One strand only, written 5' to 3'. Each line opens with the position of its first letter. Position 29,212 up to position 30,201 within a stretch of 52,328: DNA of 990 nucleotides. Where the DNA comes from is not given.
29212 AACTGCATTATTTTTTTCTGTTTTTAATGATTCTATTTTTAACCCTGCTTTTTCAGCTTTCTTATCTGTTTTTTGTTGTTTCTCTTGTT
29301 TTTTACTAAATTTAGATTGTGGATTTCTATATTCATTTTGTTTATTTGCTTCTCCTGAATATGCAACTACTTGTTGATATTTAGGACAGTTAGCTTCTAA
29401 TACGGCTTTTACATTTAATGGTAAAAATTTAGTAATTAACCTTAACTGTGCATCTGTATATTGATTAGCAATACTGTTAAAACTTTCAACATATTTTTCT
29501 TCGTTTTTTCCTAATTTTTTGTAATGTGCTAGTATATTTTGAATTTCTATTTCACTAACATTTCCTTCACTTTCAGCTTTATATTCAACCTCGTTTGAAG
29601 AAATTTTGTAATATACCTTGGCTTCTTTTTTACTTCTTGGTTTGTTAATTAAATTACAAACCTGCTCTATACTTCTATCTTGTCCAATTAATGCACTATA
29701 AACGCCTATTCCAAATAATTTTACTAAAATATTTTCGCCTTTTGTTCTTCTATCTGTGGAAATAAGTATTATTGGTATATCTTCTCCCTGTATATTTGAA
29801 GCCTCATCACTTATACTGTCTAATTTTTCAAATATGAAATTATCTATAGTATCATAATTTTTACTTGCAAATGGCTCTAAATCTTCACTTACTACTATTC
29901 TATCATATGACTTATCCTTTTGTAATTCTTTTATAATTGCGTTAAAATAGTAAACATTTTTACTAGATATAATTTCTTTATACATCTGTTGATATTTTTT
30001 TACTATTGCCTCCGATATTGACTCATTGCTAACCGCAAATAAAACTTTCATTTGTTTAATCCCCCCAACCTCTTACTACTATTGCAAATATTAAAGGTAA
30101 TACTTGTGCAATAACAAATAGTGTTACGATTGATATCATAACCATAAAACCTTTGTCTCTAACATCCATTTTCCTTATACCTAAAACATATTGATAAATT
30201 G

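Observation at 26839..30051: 1070-aa TadZ/CpaE-like protein carrying two AT-hooks and a very long low-complexity repeat linker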

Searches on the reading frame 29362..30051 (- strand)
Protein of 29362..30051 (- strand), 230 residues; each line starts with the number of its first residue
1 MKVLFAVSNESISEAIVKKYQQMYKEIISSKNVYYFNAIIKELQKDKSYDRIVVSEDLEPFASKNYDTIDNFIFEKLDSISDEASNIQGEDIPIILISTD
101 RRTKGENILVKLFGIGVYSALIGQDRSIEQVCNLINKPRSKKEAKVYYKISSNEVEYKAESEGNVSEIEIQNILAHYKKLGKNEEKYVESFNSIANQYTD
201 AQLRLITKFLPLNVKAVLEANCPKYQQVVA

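Call 13: find_homologous_proteins(query=window:29362-30051:-, max_evalue=0.001)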
Query window:29362-30051:- (230 aa): 571 proteins with E <= 0.001 among 914 candidates; the best 120 are listed.
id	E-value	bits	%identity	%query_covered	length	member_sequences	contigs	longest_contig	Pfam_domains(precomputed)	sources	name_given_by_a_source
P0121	4.3e-115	401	81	100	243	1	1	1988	-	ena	-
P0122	1.7e-114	399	80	100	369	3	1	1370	-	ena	-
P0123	1.8e-114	399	80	100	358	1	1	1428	-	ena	-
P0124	1.6e-113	396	79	100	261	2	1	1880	-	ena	-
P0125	2.0e-113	396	79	100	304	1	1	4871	-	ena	-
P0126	3.3e-113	395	83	100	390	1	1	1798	-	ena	-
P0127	6.7e-113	394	81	100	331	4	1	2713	-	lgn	-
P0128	4.3e-112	391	79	100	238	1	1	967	-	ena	-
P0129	1.2e-111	390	79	100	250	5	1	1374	-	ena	-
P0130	1.3e-110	386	77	100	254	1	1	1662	-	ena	-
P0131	1.4e-110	386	78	100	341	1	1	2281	-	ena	-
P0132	2.3e-110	386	76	100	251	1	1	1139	-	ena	-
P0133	4.3e-110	385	77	100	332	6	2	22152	-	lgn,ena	-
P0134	5.7e-110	384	77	100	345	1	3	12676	-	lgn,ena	-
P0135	1.2e-108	380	76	100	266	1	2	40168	-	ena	-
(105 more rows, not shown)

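Call 15: search_solved_structures(query=window:29362-30051:-, max_evalue=10, show_alignments=2)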
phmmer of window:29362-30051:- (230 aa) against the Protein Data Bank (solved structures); distinct sequences matched with E-value up to 10: 0.

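Call 21: search_solved_structures(query=A2, max_evalue=10, show_alignments=2)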
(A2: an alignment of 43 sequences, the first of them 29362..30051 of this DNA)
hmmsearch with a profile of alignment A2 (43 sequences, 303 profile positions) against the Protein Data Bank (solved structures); distinct sequences matched with E-value up to 10: 0.

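Call 26: predict_structure(alignment_id=A2)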
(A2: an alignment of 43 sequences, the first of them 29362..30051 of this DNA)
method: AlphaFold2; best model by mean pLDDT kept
length: 230 residues; sequences in the alignment: 43
mean_pLDDT: 64.2   pTM: 0.44
mean pLDDT of the five models: 64.2, 56.1, 55.5, 53.6, 50.7
residues with pLDDT >= 90: 26; 70-90: 72; 50-70: 74; < 50: 58
segments of 3 or more residues with pLDDT < 50: 56-64, 99-125, 140-161
pLDDT, mean of each block of 10 residues (from residue 1): 62 66 68 62 80 54 49 62 74 58 33 31 52 64 37 32 68 86 89 77 88 95 91
secondary structure, 60 per line:
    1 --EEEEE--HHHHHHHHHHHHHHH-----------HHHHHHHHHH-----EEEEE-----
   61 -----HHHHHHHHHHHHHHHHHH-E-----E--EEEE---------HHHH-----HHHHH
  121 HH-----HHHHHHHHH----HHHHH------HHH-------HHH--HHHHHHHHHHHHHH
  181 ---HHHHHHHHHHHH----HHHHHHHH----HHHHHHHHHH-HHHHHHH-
elements in order: E3-7 H10-24 H36-45 E51-55 H66-83 E94-97 H107-110 H116-122 H128-136 H141-145 H167-180 H184-195 H200-207 H212-221 H223-229

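Call 33: fold_search(model_id=the predicted structure, library=pdb)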
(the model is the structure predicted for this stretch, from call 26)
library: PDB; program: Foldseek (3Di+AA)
matches with E <= 10: 1051; with E <= 0.001: 0
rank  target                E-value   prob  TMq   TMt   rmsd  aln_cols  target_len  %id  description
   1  5xx1_E                1.2e-02  0.99  0.31  0.11   5.2       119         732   13  Crystal structure of Arginine decarboxylase (AdiA) from Salmonella typhimurium (released 2018-05-16)
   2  5xx1_C                1.3e-02  0.99  0.31  0.11   5.2       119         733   13  Crystal structure of Arginine decarboxylase (AdiA) from Salmonella typhimurium (released 2018-05-16)
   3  5xx1_H                1.3e-02  0.99  0.31  0.11   5.1       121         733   12  Crystal structure of Arginine decarboxylase (AdiA) from Salmonella typhimurium (released 2018-05-16)
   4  5xx1_I                1.3e-02  0.99  0.31  0.11   5.1       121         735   13  Crystal structure of Arginine decarboxylase (AdiA) from Salmonella typhimurium (released 2018-05-16)
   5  5xx1_D                1.4e-02  0.99  0.31  0.11   5.1       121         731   13  Crystal structure of Arginine decarboxylase (AdiA) from Salmonella typhimurium (released 2018-05-16)
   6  5xx1_A                1.4e-02  0.99  0.31  0.11   5.1       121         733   13  Crystal structure of Arginine decarboxylase (AdiA) from Salmonella typhimurium (released 2018-05-16)
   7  5xx1_J                1.4e-02  0.99  0.31  0.11   5.1       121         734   13  Crystal structure of Arginine decarboxylase (AdiA) from Salmonella typhimurium (released 2018-05-16)
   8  5xx1_F                1.7e-02  0.99  0.31  0.11   5.1       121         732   12  Crystal structure of Arginine decarboxylase (AdiA) from Salmonella typhimurium (released 2018-05-16)
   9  5xx1_G                1.7e-02  0.99  0.31  0.11   5.1       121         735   12  Crystal structure of Arginine decarboxylase (AdiA) from Salmonella typhimurium (released 2018-05-16)
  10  5xx1_B                1.8e-02  0.99  0.31  0.11   5.1       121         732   13  Crystal structure of Arginine decarboxylase (AdiA) from Salmonella typhimurium (released 2018-05-16)
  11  7p9b_A                1.9e-02  0.99  0.30  0.11   7.1       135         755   14  Providencia stuartii Arginine decarboxylase (Adc), decamer structure (released 2022-04-20)
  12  4mld_B                2.0e-02  1.00  0.37  0.60   5.6       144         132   15  X-ray structure of ComE D58E REC domain from Streptococcus pneumoniae (released 2014-02-19)
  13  4mld_A                2.0e-02  1.00  0.37  0.59   5.6       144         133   16  X-ray structure of ComE D58E REC domain from Streptococcus pneumoniae (released 2014-02-19)
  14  8vc9_F                2.6e-02  0.84  0.34  0.22  26.3       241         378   16  Hybrid response regulator LvrB from Leptospira / phosphorylated REC form (released 2024-12-18)
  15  2vyc_A                2.7e-02  0.99  0.31  0.11   6.9       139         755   13  Crystal Structure of Acid Induced Arginine Decarboxylase from E. coli (released 2009-03-31)
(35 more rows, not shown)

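Call 40: search_protein_families(library=pfam, alignment_id=A2, max_evalue=1)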
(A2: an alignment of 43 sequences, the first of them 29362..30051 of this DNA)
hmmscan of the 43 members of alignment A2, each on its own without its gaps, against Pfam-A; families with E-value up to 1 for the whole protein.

A. member 1, window:29362-30051:- (230 aa): 3 families
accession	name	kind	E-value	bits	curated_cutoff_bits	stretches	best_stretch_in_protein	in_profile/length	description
PF09814.14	HECT_2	-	0.14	11.4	22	1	94-172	269-340/369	HECT-like Ubiquitin-conjugating enzyme (E2)-binding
PF22679.2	T1R_D3-like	-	0.6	10.9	27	0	9-59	58-112/158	Type I restriction enzyme subunit R domain 3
PF08656.15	DASH_Dad3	-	0.79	10.2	23.1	0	171-217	6-52/76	DASH complex subunit Dad3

B. families by the number of members that match (of 43 scanned): 21 families
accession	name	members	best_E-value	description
PF08656.15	DASH_Dad3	4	0.066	DASH complex subunit Dad3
PF02178.24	AT_hook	2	0.00029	AT hook motif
PF16750.11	HK_sensor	2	0.0097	Sensor domain of 2-component histidine kinase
PF25399.1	DeaD_dimer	2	0.11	RNA helicase DeaD dimerization domain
PF17414.8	MatP_C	1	0.007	MatP C-terminal ribbon-helix-helix domain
PF23430.1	DUF7117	1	0.051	Family of unknown function (DUF7117)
PF03449.20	GreA_GreB_N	1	0.064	Transcription elongation factor, N-terminal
PF14454.12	Prok_Ub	1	0.12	Prokaryotic Ubiquitin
PF09814.14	HECT_2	1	0.14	HECT-like Ubiquitin-conjugating enzyme (E2)-binding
PF01416.25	PseudoU_synth_1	1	0.14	tRNA pseudouridine synthase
PF22125.1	Lreu_0056_like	1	0.15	Hypotheical protein Lreu_0056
PF08541.16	ACP_syn_III_C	1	0.2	3-Oxoacyl-[acyl-carrier-protein (ACP)] synthase III C terminal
PF19355.4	DUF5932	1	0.26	Family of unknown function (DUF5932)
PF02774.23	Semialdhyde_dhC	1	0.42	Semialdehyde dehydrogenase, dimerisation domain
PF15772.10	UPF0688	1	0.44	UPF0688 family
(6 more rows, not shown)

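Call 46: search_protein_representatives(alignment_id=A3)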
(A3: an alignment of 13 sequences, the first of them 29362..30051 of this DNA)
Query: 13 sequences, 230 profile positions. Proteins with E-value up to 0.001 (for the whole library): 419; up to 1e-10: 277; up to 1e-30: 158. The best 150 are listed.
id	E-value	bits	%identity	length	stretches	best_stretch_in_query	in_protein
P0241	3.9e-126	435.6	-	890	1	1-229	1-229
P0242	4.2e-125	432.3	-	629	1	1-229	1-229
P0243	1.1e-123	427.6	-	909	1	1-229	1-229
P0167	5.2e-123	425.4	-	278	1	1-229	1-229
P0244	6.2e-123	425.2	-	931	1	1-230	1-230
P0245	8.3e-123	424.8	-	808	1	1-229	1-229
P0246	1.2e-122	424.2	-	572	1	1-229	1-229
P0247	3.7e-121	419.4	-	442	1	1-229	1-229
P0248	5.5e-121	418.8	-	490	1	1-230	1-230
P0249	1.3e-120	417.5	-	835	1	1-229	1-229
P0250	9.3e-120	414.8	-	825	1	1-229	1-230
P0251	2.3e-119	413.5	-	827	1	1-229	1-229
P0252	5.0e-119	412.4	-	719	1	1-229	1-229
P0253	3.5e-118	409.6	-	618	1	1-229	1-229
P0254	7.9e-118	408.5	-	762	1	1-229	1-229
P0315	6.1e-94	330.3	-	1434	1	1-228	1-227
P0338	8.1e-64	231.8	-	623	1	1-229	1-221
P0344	2.1e-58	214.0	-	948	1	1-224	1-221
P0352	6.1e-56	206.0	-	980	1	1-227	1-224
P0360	3.0e-52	193.9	-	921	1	1-211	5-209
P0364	1.2e-51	191.9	-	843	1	1-211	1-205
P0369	4.8e-50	186.7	-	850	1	1-225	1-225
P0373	3.2e-48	180.7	-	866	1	1-214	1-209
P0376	1.9e-47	178.2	-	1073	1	1-229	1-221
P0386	6.6e-41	156.8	-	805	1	1-229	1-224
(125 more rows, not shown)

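Call 48: find_encoding_contigs(protein=P0344, flank=8000, max_places=3)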
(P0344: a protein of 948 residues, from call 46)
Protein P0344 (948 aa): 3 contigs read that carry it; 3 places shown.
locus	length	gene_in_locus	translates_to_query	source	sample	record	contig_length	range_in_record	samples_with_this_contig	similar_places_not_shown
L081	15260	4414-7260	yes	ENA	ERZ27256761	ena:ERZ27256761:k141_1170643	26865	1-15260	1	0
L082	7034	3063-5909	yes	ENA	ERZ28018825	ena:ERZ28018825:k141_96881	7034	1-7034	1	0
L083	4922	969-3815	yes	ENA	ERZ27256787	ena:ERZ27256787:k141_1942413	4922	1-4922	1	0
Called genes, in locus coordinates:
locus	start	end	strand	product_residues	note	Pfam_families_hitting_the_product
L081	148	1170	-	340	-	PF09084:NMT1, PF12974:Phosphonate-bd (weak), PF13379:NMT1_2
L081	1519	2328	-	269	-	PF00528:BPD_transp_1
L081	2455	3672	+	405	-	PF13354:Beta-lactamase2 (weak), PF00768:Peptidase_S11, PF07943:PBP5_C (weak)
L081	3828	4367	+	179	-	-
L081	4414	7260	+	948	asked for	-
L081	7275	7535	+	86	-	PF06135:IreB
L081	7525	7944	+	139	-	PF03652:RuvX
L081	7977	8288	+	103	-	PF06949:DUF1292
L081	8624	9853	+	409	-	PF01053:Cys_Met_Meta_PP, PF06838:Met_gamma_lyase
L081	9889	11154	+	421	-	PF00070:Pyr_redox (faint), PF00890:FAD_binding_2, PF01134:GIDA (faint), PF01266:DAO (faint), PF01946:Thi4 (faint), PF03486:HI0933_like, PF12831:FAD_oxidored, PF22780:HI0933_like_1st, +2 more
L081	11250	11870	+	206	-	PF01205:Impact_N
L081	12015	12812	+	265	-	PF00072:Response_reg, PF08769:Spo0A_C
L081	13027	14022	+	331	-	PF02899:Phage_int_SAM_1 (faint), PF13102:Phage_int_SAM_5 (faint), PF13495:Phage_int_SAM_4 (weak), PF00589:Phage_integrase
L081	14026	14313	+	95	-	-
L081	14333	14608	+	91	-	-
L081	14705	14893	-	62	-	-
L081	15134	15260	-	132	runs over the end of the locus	-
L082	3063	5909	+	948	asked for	-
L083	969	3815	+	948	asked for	-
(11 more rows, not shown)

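Call 49: find_encoding_contigs(protein=P0364, flank=8000, max_places=2)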
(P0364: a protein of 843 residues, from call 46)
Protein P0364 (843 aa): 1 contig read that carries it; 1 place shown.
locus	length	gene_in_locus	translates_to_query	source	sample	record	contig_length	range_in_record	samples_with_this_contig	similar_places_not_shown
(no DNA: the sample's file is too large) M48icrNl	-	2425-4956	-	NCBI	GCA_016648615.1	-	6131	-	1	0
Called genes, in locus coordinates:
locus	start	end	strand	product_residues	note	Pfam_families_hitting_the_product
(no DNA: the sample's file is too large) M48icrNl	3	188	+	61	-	?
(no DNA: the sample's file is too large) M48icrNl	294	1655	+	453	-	PF07833:Cu_amine_oxidN1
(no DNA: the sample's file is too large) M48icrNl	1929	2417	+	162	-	-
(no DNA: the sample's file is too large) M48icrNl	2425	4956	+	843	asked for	-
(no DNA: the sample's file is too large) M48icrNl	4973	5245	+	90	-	PF06135:IreB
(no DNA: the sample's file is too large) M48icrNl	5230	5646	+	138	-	PF03652:RuvX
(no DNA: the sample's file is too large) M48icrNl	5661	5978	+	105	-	PF06949:DUF1292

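Call 50: find_encoding_contigs(protein=P0338, flank=8000, max_places=2)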
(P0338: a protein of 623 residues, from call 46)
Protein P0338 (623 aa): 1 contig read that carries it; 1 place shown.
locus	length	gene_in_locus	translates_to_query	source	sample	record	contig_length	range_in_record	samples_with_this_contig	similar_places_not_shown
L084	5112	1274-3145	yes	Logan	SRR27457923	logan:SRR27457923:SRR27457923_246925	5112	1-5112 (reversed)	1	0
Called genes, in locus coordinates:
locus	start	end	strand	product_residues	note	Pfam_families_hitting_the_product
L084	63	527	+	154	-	PF00885:DMRL_synthase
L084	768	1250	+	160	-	-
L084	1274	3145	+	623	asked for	-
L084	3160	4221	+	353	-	PF00990:GGDEF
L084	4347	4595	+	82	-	PF06135:IreB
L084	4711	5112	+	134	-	?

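Call 51: find_encoding_contigs(protein=P0386, flank=8000, max_places=2)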
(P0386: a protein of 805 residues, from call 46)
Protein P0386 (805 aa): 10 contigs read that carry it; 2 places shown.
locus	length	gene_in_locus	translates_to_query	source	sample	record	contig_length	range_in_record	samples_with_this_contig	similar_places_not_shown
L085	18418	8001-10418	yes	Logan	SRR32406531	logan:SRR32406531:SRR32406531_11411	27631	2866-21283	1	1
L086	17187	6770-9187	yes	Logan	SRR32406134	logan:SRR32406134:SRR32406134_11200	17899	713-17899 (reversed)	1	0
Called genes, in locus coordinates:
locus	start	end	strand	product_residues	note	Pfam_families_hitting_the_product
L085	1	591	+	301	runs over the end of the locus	PF19293:CdaA_N (weak), PF02457:DAC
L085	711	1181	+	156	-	-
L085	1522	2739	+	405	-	-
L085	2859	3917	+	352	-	-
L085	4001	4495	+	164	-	-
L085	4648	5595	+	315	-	-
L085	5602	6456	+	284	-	PF00160:Pro_isomerase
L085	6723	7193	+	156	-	-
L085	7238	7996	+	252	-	-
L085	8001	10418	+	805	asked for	-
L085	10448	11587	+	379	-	PF00990:GGDEF (weak)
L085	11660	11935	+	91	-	PF06135:IreB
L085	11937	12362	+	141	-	PF03652:RuvX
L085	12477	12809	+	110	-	PF06949:DUF1292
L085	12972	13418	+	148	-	-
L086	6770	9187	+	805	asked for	-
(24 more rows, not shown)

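Call 55: list_cluster_members(proteins=[P0364, P0344, P0352, P0373, P0369, P0360, P0338, P0386, P0376, P0315])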
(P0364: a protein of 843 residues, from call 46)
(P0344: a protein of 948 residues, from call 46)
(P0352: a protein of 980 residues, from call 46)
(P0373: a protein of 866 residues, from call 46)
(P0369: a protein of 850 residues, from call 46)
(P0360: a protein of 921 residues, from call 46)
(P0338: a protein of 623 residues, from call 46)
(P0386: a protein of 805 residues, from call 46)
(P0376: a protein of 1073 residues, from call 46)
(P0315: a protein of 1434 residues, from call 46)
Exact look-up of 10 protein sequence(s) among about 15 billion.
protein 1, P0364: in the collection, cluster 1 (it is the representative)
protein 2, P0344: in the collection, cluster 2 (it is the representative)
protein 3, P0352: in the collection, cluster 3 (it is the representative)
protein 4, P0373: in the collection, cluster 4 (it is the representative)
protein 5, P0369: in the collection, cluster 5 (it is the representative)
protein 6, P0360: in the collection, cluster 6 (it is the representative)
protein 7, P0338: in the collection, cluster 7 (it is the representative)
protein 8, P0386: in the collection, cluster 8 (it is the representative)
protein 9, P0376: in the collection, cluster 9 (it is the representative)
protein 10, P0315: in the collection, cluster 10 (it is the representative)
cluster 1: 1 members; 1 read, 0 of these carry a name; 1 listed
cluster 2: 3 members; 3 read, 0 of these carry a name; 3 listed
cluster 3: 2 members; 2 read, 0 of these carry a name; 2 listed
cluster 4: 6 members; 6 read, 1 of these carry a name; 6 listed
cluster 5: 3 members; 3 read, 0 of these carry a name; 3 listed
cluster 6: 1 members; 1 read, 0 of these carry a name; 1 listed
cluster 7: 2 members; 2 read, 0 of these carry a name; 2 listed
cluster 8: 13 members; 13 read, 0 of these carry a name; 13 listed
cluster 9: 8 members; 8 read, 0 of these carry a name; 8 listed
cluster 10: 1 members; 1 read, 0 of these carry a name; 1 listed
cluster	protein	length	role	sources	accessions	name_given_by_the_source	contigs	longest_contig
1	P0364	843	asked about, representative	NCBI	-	-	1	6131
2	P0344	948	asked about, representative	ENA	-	-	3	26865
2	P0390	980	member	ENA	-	-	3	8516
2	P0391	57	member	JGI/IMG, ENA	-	-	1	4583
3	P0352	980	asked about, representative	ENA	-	-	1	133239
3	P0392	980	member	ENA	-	-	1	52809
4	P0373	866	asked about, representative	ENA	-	-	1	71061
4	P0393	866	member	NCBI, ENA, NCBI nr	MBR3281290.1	MAG: hypothetical protein IKI57_05595 [Clostridia bacterium] | hypothetical protein [Clostridia bacterium]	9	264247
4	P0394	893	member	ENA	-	-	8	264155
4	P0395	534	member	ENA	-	-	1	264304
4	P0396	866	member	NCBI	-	-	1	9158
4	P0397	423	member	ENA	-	-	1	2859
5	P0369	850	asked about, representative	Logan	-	-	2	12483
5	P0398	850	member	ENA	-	-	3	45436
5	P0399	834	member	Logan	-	-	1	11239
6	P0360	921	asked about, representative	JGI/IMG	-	-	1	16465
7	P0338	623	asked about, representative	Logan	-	-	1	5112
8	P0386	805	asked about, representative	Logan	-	-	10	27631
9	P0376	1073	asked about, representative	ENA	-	-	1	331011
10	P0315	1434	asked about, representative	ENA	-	-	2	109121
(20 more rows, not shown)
